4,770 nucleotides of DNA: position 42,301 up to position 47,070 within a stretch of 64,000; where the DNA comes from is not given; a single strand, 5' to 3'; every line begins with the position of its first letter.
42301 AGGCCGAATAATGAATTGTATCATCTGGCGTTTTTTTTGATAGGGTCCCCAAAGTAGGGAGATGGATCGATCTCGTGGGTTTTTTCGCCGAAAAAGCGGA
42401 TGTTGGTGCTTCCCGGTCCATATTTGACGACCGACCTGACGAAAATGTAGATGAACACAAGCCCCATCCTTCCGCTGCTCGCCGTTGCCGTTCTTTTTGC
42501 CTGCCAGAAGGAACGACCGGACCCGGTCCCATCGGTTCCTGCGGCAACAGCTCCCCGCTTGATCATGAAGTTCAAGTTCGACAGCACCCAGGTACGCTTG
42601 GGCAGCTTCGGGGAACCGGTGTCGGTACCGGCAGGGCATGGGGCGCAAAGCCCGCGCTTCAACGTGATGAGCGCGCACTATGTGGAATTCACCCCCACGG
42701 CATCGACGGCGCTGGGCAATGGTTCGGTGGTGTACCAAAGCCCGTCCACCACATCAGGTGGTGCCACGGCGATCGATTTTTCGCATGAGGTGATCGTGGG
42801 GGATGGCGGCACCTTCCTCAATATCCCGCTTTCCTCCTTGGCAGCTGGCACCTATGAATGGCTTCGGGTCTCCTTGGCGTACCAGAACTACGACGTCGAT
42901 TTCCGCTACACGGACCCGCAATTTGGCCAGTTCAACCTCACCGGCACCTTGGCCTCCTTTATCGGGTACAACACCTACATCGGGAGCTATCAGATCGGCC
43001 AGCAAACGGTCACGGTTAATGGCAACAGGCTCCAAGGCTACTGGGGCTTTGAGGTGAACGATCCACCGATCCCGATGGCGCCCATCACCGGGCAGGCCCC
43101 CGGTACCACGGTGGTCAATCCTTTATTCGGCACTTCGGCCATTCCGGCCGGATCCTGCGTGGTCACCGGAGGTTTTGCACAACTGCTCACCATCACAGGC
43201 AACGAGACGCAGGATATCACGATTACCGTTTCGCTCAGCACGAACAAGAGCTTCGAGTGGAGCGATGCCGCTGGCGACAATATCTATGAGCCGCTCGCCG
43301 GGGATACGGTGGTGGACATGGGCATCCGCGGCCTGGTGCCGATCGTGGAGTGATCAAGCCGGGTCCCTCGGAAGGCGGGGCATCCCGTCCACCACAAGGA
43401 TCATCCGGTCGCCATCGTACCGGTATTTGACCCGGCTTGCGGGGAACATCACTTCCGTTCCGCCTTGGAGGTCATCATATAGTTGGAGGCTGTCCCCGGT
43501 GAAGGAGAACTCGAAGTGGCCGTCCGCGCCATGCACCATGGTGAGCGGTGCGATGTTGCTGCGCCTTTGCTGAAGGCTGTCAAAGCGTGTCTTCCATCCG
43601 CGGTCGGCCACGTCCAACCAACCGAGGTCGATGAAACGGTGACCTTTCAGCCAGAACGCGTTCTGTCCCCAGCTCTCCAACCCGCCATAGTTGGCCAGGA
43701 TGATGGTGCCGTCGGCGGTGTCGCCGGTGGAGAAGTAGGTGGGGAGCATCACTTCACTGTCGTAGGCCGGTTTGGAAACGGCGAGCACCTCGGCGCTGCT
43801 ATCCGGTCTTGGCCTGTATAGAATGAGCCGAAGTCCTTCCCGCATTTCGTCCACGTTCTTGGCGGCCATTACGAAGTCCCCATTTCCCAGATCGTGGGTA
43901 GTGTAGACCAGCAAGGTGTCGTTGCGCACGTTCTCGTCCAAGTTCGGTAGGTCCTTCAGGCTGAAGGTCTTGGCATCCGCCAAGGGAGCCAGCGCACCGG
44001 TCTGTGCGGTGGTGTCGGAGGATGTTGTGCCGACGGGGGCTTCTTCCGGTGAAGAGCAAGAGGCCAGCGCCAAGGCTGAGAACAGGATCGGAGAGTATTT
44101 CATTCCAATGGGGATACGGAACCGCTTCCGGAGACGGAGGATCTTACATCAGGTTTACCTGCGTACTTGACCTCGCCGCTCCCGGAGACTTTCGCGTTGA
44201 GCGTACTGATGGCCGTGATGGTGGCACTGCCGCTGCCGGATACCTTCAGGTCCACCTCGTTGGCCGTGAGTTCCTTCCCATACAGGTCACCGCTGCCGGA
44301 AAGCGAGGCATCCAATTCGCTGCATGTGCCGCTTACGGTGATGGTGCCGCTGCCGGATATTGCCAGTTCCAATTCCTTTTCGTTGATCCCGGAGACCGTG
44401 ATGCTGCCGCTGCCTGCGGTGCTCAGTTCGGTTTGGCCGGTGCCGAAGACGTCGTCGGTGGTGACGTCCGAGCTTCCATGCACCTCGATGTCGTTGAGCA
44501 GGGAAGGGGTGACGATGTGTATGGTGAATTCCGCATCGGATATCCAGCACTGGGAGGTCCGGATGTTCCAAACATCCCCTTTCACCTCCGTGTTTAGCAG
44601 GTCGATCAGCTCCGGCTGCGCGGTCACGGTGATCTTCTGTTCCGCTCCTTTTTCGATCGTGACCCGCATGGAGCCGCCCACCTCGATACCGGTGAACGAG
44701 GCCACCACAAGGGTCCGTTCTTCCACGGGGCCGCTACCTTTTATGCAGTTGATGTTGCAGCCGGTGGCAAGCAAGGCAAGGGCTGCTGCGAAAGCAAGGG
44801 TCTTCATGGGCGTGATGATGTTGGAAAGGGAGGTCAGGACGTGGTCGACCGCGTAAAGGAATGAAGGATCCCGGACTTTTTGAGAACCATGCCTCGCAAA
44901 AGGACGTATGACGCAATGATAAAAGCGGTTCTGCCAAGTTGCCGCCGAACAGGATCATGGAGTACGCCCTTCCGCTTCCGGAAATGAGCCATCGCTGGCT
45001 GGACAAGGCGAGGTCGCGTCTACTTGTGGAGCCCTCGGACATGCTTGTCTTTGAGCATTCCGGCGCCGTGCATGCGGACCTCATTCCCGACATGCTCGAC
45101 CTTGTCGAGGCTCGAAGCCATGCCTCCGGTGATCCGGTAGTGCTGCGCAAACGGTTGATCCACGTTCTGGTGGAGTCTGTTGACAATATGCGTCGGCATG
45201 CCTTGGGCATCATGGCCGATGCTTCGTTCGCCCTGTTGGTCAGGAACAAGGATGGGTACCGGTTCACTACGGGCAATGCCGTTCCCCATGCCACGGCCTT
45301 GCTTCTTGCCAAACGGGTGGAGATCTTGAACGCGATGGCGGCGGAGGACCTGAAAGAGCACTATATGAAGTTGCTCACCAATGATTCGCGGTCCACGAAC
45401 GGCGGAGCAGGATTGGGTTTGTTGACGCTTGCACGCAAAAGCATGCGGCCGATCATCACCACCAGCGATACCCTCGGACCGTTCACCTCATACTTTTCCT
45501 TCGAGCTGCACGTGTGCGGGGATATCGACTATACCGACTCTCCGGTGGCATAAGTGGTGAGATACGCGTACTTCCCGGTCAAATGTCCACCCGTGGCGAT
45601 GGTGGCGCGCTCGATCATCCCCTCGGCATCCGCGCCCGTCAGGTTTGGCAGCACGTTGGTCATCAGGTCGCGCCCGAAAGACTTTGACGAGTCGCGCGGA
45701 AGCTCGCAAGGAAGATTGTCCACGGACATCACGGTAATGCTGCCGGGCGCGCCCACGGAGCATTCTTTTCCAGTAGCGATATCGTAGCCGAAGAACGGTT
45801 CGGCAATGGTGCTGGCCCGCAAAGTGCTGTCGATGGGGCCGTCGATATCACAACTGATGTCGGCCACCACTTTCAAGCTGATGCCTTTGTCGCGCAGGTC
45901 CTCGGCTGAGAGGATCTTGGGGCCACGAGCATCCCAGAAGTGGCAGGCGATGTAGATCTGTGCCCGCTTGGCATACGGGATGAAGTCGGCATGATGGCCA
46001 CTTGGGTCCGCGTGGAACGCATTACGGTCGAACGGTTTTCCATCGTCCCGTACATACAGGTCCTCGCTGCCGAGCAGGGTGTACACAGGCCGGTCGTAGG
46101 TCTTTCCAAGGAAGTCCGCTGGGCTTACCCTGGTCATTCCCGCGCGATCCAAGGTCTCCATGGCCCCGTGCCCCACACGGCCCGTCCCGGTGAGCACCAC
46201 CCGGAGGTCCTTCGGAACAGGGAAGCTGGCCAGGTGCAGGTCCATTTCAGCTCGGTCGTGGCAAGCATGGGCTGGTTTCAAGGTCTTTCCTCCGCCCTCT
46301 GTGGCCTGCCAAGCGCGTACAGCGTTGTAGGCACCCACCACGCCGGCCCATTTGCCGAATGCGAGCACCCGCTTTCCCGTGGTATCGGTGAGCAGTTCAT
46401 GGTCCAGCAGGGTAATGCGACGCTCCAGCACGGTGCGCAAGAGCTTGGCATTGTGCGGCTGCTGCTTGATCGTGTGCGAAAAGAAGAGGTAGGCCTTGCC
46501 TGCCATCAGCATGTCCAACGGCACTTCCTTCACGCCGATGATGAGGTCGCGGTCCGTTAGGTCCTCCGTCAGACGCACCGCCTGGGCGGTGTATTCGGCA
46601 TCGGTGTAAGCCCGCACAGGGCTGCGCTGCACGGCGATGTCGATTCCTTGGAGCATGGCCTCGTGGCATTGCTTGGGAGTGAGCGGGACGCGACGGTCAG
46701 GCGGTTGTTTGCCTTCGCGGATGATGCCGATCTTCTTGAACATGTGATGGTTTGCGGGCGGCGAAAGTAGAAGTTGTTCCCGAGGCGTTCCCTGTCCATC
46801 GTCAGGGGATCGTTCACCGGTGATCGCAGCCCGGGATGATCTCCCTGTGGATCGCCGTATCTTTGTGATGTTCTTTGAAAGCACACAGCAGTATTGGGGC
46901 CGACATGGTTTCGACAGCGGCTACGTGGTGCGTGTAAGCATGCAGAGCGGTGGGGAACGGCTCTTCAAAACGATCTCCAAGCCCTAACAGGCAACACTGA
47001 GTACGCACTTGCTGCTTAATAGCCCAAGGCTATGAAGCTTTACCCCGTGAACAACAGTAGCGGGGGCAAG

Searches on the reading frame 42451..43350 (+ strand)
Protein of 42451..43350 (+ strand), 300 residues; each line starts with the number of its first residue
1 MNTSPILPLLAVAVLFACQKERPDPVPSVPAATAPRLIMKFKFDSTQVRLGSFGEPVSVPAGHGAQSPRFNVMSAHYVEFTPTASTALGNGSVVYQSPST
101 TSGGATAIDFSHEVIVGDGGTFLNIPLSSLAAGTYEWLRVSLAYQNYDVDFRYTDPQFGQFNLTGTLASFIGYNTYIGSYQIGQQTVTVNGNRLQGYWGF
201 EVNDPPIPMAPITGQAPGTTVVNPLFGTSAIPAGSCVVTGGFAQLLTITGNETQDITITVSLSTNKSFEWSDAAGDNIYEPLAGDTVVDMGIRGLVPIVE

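Call 9: search_protein_families(library=pfam, proteins=[window:42451-43350:+], max_evalue=0.01)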
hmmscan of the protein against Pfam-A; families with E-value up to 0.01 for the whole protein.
window:42451-43350:+ (300 aa): 0 families

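Call 22: find_encoding_contigs(protein=window:42451-43350:+, flank=10000, max_places=10)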
Protein window:42451-43350:+ (300 aa): no gene with exactly this product is on record in the collection.

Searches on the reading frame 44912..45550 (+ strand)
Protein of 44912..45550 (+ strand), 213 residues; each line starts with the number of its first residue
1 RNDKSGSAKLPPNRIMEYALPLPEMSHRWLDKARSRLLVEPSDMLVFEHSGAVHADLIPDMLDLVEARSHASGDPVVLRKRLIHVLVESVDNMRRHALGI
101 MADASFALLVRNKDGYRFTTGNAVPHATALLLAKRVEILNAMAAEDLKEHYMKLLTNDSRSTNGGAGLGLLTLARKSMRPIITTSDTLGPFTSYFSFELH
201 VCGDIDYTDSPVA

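Call 9: search_protein_families(library=pfam, proteins=[window:44912-45550:+], max_evalue=0.01)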
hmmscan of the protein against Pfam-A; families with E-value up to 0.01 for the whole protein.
window:44912-45550:+ (213 aa): 1 family
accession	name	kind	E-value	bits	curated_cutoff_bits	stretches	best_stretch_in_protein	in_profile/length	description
PF19788.4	DUF6272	-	1e-20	74.2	26.6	1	78-194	11-133/134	Family of unknown function (DUF6272)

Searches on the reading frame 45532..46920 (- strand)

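Call 9: search_protein_families(library=pfam, proteins=[window:45532-46920:-], max_evalue=0.01)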
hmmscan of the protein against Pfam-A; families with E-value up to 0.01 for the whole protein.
window:45532-46920:- (463 aa): 2 families
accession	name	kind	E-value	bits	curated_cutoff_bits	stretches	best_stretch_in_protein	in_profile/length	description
PF05222.21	AlaDh_PNT_N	-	3.7e-21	76.2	30.4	1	65-194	1-135/136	Alanine dehydrogenase/PNT, N-terminal domain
PF01262.27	AlaDh_PNT_C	-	0.0068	16.3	23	0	240-424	30-183/214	Alanine dehydrogenase/PNT, C-terminal domain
